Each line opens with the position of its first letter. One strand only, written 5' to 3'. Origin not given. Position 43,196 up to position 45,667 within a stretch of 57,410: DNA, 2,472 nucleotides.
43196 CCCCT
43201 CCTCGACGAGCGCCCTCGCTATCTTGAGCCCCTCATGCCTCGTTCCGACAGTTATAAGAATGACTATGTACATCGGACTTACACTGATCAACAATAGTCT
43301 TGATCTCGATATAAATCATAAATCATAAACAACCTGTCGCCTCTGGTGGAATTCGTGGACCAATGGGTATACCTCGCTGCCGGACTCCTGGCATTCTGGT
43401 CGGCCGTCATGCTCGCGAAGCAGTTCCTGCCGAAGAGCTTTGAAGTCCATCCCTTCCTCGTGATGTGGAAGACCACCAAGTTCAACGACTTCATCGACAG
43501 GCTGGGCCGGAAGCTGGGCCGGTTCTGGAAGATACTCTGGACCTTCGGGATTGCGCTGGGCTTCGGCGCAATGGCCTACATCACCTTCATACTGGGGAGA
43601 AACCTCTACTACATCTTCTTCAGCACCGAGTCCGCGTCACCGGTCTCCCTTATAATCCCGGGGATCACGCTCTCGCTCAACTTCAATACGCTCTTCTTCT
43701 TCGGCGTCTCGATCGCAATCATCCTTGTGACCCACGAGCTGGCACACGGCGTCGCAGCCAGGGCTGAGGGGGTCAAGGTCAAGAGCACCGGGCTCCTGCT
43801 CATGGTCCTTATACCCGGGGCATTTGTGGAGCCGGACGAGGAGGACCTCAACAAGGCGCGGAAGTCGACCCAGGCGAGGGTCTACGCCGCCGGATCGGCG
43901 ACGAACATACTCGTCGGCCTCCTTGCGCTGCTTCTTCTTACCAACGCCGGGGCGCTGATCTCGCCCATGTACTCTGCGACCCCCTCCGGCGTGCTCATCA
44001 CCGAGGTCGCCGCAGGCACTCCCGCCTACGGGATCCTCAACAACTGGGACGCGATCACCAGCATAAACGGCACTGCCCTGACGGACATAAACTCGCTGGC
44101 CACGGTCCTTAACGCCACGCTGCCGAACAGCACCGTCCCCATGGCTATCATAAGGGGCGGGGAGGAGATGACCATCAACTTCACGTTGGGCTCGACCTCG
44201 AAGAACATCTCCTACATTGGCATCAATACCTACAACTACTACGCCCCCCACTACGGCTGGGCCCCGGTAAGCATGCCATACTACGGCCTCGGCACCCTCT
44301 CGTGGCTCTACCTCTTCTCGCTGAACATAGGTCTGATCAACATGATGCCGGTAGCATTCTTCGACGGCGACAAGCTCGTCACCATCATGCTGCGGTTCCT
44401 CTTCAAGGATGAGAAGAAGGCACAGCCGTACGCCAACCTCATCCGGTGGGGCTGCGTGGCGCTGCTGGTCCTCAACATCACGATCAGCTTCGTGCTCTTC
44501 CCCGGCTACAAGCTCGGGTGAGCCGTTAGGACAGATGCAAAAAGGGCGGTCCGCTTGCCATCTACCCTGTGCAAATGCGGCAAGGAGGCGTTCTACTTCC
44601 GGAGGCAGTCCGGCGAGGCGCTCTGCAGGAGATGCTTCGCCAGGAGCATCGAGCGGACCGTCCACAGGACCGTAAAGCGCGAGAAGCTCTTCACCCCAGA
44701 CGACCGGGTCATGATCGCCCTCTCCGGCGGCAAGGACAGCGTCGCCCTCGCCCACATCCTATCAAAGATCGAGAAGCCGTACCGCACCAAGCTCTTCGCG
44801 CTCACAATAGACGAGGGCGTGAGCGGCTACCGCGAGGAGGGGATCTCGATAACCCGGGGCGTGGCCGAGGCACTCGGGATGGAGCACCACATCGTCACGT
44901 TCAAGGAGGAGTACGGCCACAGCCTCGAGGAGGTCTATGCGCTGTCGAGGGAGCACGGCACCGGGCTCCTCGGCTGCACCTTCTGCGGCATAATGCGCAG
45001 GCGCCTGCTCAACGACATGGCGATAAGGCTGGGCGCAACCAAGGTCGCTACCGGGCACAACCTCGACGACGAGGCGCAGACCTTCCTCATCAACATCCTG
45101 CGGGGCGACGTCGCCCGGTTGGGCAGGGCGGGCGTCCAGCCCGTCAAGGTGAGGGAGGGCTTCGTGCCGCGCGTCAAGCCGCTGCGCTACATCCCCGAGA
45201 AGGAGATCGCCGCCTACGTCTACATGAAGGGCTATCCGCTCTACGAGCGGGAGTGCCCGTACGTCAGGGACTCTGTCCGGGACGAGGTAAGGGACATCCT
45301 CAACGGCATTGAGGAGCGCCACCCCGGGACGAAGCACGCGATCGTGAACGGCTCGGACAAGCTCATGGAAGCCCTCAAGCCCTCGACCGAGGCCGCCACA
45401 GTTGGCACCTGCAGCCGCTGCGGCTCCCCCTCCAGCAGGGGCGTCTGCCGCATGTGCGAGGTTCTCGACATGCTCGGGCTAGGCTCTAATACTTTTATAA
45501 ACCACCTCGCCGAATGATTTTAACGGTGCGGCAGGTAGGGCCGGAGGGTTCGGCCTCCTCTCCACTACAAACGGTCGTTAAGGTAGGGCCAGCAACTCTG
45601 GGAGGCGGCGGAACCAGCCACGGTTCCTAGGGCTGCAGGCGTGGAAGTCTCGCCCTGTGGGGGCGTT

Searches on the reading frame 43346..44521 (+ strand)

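Call 88: search_protein_families(library=pfam, proteins=[window:43346-44521:+])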
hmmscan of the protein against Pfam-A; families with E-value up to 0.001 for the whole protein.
window:43346-44521:+ (391 aa): 3 families
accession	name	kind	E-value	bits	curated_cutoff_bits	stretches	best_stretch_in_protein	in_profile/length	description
PF02163.28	Peptidase_M50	-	7.5e-24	84.7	27.2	1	119-374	2-219/221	Peptidase family M50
PF13180.12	PDZ_2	-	2.2e-07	31.5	27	1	214-280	12-79/80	PDZ domain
PF00595.29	PDZ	-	0.00043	21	23.2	1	214-268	25-80/81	PDZ domain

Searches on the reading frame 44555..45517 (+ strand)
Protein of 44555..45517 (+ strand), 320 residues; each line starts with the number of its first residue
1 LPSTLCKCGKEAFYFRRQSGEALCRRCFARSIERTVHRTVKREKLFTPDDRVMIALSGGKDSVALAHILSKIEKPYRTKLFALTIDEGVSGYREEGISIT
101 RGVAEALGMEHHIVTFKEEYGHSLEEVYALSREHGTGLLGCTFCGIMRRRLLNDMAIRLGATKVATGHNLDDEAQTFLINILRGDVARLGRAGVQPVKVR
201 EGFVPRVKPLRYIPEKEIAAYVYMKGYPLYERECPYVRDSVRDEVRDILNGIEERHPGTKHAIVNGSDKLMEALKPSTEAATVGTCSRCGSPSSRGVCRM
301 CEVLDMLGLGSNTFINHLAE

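Call 88: search_protein_families(library=pfam, proteins=[window:44555-45517:+])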
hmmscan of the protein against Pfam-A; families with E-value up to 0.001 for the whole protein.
window:44555-45517:+ (320 aa): 5 families
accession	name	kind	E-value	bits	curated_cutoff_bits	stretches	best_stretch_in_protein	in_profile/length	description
PF01171.26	ATP_bind_3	-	1.6e-15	57.8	27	1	52-242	2-176/182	PP-loop family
PF03054.22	tRNA_Me_trans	-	1.8e-06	28.2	20.6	1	51-170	2-128/202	tRNA methyl transferase HUP domain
PF22082.2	TtuA_LIM_N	-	2.3e-05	24.8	27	1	7-28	4-25/26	2-thiouridine synthetase TtuA, N-terminal LIM domain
PF00733.27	Asn_synthase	-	2.8e-05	24.4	21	1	47-120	15-83/354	Asparagine synthase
PF16503.10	zn-ribbon_14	-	0.00087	19.2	34.9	1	284-307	1-24/32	Zinc-ribbon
